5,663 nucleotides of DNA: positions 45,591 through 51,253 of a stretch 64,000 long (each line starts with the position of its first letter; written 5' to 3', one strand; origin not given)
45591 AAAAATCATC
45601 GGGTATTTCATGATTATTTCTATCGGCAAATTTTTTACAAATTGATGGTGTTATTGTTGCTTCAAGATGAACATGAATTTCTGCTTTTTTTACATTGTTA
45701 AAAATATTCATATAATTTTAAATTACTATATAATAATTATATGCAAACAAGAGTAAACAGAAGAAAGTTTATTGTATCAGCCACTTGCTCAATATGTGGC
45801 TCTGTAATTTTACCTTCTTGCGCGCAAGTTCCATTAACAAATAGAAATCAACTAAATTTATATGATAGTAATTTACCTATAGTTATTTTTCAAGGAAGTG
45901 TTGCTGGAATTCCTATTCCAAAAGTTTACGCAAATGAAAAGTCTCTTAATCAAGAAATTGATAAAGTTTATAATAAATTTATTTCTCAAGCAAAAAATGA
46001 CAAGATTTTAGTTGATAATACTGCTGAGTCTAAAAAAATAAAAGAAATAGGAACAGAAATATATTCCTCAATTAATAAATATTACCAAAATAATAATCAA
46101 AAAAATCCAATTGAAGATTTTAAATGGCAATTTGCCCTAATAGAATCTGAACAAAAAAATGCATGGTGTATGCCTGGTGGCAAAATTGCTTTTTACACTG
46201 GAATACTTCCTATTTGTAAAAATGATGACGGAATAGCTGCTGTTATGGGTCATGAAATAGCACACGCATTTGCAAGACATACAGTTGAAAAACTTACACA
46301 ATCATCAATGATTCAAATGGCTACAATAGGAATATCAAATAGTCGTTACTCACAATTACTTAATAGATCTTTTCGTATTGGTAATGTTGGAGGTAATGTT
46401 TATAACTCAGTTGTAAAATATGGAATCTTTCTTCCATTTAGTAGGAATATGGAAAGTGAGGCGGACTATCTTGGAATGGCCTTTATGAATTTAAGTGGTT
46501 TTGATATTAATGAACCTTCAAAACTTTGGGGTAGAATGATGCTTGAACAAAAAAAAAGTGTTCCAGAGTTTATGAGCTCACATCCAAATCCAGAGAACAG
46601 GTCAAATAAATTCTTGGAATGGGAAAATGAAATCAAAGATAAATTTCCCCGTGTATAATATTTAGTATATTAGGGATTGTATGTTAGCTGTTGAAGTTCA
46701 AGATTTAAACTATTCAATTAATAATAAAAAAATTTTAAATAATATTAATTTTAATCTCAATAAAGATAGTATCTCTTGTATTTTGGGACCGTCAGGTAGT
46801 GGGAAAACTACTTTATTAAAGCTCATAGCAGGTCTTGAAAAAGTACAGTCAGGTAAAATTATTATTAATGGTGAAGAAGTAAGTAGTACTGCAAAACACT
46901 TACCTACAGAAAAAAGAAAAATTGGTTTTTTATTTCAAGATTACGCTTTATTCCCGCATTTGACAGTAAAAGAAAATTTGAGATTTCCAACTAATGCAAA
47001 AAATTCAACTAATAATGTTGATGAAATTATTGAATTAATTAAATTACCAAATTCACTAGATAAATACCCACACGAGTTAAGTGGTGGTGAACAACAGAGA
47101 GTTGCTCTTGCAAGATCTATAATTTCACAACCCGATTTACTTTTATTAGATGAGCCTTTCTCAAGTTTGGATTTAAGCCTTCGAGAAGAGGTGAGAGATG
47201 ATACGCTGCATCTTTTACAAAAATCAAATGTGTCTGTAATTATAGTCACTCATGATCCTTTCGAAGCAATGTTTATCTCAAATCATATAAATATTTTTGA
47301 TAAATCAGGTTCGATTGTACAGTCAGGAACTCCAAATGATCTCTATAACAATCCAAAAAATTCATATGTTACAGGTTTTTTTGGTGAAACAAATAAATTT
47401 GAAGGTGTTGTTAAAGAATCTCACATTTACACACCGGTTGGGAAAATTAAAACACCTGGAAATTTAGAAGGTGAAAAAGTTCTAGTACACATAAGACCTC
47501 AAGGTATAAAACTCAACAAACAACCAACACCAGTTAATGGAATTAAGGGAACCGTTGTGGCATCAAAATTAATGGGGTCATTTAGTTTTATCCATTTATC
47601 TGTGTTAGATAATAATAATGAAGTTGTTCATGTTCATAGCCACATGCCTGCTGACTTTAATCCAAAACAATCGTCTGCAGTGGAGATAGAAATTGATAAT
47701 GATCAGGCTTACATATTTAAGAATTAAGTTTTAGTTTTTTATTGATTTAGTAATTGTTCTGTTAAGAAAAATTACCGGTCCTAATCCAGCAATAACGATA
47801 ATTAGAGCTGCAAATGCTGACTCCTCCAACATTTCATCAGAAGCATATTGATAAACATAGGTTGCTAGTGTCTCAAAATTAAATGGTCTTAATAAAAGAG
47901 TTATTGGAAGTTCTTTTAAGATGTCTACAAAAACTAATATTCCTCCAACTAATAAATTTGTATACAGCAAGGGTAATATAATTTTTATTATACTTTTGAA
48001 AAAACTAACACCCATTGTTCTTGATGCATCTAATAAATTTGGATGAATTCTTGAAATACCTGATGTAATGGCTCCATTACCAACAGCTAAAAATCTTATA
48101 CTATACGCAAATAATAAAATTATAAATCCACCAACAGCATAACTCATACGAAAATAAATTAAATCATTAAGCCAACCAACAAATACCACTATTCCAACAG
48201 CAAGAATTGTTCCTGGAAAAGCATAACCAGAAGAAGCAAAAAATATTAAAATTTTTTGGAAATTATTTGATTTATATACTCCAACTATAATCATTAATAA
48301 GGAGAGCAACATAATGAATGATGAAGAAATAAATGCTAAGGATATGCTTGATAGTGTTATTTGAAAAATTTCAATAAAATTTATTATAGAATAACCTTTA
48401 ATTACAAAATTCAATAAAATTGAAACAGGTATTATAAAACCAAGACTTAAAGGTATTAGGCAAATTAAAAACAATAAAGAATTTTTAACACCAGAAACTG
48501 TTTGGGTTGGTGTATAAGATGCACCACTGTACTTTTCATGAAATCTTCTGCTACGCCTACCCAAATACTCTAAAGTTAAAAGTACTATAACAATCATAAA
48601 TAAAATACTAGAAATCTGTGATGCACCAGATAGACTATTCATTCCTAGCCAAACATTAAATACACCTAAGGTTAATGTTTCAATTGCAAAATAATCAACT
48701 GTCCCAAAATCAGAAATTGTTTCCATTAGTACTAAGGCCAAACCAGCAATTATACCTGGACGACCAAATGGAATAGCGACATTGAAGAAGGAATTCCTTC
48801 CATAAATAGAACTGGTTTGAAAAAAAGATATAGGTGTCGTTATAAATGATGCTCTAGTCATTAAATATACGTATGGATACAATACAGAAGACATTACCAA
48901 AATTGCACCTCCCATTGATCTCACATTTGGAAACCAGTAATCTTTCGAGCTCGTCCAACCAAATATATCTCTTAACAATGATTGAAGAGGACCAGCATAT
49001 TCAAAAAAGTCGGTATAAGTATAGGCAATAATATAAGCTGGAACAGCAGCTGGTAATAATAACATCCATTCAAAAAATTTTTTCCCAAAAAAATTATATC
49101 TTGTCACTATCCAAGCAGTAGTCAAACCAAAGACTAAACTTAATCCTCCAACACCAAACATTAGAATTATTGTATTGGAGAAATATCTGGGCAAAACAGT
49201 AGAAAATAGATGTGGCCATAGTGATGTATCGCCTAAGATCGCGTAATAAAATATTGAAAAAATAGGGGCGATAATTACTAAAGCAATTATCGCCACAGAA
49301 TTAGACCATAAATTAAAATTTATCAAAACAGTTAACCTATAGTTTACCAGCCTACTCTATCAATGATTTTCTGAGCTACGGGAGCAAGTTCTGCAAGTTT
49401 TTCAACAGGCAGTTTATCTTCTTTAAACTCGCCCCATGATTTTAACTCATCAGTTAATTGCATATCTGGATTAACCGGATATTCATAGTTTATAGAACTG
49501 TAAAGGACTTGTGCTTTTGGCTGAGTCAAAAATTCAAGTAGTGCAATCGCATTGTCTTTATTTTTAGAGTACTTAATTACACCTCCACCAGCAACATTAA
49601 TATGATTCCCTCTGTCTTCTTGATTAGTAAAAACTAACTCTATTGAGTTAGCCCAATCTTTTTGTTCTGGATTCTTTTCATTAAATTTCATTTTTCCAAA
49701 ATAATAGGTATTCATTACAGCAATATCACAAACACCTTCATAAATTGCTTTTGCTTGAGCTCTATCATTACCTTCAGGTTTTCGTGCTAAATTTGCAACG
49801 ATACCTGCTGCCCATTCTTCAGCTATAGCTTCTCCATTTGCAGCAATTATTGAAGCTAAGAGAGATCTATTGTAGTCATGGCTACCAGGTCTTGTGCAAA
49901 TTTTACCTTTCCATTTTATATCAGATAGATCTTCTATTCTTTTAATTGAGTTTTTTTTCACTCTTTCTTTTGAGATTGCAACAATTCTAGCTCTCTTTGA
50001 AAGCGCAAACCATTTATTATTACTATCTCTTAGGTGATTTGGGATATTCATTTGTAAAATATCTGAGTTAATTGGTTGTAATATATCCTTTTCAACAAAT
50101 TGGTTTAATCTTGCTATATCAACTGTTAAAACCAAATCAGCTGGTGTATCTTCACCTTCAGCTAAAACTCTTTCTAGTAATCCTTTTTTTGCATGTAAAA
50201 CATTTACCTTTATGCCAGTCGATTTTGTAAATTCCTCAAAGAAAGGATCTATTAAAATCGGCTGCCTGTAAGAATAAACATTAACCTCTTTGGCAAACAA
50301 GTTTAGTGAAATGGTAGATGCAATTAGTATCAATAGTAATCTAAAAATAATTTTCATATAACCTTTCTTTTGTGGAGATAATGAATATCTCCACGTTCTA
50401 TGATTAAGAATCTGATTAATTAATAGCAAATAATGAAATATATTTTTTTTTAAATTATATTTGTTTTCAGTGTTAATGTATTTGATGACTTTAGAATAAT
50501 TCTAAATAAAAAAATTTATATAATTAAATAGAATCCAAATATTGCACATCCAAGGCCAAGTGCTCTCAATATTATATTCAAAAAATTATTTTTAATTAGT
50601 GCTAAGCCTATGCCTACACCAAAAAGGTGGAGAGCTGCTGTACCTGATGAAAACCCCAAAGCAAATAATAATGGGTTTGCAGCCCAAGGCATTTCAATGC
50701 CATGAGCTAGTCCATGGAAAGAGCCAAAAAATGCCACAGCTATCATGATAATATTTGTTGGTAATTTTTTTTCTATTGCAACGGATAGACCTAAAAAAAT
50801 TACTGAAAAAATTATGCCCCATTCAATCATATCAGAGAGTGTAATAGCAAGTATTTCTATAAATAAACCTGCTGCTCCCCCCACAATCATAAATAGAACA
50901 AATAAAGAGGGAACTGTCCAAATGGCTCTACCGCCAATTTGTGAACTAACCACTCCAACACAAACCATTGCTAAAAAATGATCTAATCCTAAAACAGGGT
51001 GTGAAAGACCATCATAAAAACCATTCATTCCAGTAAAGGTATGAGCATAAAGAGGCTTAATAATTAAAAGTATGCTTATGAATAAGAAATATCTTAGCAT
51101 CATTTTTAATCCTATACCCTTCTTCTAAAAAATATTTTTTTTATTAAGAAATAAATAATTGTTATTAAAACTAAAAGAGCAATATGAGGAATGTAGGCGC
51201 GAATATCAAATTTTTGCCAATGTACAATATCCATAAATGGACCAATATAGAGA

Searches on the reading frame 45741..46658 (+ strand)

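Call 58: search_protein_families(library=pfam, proteins=[window:45741-46658:+], max_evalue=0.00001)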
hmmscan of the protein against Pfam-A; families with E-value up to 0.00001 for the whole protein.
window:45741-46658:+ (305 aa): 1 family
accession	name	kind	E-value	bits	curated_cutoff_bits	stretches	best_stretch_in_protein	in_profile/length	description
PF01435.24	Peptidase_M48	-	1.9e-31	109.8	20.3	1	121-294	21-185/186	Peptidase family M48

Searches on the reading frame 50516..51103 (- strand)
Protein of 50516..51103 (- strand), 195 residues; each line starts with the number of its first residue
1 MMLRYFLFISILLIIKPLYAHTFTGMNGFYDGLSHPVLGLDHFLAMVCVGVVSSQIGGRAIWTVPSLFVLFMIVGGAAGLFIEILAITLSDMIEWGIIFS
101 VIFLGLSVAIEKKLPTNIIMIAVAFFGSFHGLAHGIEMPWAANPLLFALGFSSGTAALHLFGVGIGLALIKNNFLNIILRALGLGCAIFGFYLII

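Call 103: search_protein_families(library=pfam, proteins=[window:50516-51103:-], max_evalue=0.0001)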
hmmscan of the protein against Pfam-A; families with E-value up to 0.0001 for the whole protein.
window:50516-51103:- (195 aa): 1 family
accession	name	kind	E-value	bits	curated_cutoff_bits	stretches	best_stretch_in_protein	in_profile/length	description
PF04955.18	HupE_UreJ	-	1.5e-46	158.6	23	1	11-193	3-179/179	HupE / UreJ protein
